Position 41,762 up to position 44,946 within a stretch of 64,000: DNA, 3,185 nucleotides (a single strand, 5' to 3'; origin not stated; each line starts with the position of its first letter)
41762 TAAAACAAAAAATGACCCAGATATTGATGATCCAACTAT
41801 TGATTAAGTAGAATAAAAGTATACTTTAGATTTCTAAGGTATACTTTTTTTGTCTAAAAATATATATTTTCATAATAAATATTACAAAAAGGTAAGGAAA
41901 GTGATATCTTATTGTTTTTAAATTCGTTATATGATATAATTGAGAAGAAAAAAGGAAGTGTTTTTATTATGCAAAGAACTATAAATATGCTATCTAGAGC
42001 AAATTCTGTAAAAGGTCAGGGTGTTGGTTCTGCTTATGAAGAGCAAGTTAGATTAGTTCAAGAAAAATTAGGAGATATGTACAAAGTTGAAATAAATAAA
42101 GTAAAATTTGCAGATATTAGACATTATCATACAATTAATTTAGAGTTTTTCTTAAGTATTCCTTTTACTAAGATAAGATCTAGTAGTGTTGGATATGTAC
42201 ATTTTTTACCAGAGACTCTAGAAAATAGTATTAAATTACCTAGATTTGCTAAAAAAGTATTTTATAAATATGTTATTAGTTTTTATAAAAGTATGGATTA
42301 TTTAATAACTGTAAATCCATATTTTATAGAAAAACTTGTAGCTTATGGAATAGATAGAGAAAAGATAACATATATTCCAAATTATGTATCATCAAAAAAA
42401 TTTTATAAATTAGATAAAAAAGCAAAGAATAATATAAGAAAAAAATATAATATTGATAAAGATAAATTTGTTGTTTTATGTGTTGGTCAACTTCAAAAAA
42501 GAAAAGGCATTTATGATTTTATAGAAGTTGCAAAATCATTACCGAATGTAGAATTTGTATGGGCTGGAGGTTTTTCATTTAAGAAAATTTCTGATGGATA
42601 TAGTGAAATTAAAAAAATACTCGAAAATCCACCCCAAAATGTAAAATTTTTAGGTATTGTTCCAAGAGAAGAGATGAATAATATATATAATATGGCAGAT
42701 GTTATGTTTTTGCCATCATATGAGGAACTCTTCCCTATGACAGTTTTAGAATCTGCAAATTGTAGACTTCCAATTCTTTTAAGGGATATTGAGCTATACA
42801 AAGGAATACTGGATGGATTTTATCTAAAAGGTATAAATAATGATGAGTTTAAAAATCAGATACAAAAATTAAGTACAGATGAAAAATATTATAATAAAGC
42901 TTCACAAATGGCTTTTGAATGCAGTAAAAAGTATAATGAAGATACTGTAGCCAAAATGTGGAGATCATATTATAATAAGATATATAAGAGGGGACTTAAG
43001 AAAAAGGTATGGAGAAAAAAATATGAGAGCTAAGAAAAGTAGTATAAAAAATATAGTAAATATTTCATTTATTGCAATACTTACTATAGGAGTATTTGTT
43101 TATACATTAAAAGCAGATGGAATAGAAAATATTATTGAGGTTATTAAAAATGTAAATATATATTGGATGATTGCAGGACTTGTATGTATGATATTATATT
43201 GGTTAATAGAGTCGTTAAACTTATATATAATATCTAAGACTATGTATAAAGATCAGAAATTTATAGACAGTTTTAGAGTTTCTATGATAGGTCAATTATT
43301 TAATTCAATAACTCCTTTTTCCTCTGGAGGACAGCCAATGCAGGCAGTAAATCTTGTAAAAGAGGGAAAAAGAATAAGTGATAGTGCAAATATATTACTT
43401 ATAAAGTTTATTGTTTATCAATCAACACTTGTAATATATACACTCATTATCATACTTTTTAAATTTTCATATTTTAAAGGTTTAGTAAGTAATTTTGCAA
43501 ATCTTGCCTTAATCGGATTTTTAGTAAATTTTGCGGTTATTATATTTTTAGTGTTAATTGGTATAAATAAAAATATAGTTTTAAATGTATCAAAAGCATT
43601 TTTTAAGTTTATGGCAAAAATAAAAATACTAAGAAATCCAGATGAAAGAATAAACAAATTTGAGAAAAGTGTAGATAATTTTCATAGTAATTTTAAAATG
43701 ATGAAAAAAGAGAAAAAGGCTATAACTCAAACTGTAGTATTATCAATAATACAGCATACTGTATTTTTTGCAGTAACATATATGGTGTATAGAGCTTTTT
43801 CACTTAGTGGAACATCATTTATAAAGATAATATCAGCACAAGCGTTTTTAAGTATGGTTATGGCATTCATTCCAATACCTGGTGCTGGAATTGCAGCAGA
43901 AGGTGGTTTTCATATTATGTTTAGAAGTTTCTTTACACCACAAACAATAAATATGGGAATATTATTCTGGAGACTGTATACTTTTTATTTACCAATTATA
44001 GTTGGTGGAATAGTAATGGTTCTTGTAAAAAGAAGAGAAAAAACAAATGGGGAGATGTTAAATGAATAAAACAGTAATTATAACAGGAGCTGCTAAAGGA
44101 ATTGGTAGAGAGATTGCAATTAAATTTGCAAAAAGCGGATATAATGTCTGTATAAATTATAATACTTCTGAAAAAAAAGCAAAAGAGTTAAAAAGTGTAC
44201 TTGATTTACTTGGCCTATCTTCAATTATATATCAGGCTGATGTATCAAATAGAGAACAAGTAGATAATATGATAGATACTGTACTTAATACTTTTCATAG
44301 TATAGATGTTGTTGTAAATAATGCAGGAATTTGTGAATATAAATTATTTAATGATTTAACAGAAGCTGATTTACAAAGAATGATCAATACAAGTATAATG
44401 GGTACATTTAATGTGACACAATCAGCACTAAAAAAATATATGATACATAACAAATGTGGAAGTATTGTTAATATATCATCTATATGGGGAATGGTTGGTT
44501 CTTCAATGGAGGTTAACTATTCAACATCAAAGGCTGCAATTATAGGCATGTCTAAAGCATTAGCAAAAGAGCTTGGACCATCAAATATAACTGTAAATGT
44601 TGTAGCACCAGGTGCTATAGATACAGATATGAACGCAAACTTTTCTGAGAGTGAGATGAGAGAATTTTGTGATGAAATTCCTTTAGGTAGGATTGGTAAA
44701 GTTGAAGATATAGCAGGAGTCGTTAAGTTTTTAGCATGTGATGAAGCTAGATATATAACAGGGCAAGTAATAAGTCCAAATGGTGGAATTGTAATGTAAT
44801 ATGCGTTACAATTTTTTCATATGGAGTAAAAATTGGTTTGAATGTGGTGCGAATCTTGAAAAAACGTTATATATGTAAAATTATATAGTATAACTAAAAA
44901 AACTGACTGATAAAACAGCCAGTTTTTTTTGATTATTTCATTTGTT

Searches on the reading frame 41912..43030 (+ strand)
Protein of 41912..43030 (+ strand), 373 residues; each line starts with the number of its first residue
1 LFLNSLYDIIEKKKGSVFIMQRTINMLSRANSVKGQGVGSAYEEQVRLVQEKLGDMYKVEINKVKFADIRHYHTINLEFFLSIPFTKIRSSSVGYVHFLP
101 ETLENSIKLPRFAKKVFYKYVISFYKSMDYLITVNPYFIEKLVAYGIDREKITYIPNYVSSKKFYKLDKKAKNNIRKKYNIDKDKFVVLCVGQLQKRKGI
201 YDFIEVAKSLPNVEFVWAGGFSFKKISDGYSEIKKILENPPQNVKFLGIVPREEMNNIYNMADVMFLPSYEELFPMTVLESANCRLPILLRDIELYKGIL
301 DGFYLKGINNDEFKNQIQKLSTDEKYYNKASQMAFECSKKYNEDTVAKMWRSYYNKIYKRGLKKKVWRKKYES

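Call 42: search_protein_families(library=pfam, proteins=[window:41912-43030:+], max_evalue=0.00001)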
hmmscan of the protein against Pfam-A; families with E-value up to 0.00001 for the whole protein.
window:41912-43030:+ (373 aa): 3 families
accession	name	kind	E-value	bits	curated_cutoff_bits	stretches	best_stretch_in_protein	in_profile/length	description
PF00534.26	Glycos_transf_1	-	1.1e-24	87.4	26.4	1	172-334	2-169/172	Glycosyl transferases group 1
PF13692.12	Glyco_trans_1_4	-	5.8e-16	59.5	27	1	186-323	2-142/142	Glycosyl transferases group 1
PF13439.12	Glyco_transf_4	-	1.6e-06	28.7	28.5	1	88-159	95-166/170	Glycosyltransferase Family 4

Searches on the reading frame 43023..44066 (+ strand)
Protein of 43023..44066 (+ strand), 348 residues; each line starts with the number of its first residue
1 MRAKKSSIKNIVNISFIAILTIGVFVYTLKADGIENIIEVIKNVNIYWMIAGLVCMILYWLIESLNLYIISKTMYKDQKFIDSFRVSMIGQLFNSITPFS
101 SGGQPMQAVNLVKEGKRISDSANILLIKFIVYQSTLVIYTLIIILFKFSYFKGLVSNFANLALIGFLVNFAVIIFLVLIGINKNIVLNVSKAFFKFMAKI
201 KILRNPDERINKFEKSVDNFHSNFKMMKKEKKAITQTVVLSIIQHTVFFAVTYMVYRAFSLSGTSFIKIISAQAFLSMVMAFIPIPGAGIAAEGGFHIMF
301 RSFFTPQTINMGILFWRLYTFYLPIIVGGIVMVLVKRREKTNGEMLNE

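Call 42: search_protein_families(library=pfam, proteins=[window:43023-44066:+], max_evalue=0.00001)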
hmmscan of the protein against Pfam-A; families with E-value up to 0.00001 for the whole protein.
window:43023-44066:+ (348 aa): 1 family
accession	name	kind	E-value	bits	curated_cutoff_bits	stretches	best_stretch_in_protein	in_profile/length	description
PF03706.18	LPG_synthase_TM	-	2.6e-43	149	33.4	1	18-328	4-302/302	Lysylphosphatidylglycerol synthase TM region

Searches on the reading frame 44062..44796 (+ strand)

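Call 42: search_protein_families(library=pfam, proteins=[window:44062-44796:+], max_evalue=0.00001)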
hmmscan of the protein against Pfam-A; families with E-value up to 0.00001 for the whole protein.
window:44062-44796:+ (245 aa): 4 families
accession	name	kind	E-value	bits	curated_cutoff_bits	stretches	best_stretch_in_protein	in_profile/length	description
PF13561.12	adh_short_C2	-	4.6e-63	213.4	27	1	9-243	1-235/236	Enoyl-(Acyl carrier protein) reductase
PF00106.31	adh_short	-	1.2e-56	191.8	26.6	1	3-197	1-193/195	short chain dehydrogenase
PF08659.16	KR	-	2.9e-19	70.1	22.6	1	4-164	2-160/180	KR domain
PF23441.1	SDR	-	1.8e-06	28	27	1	2-244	7-256/258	SDR-like rossmann domain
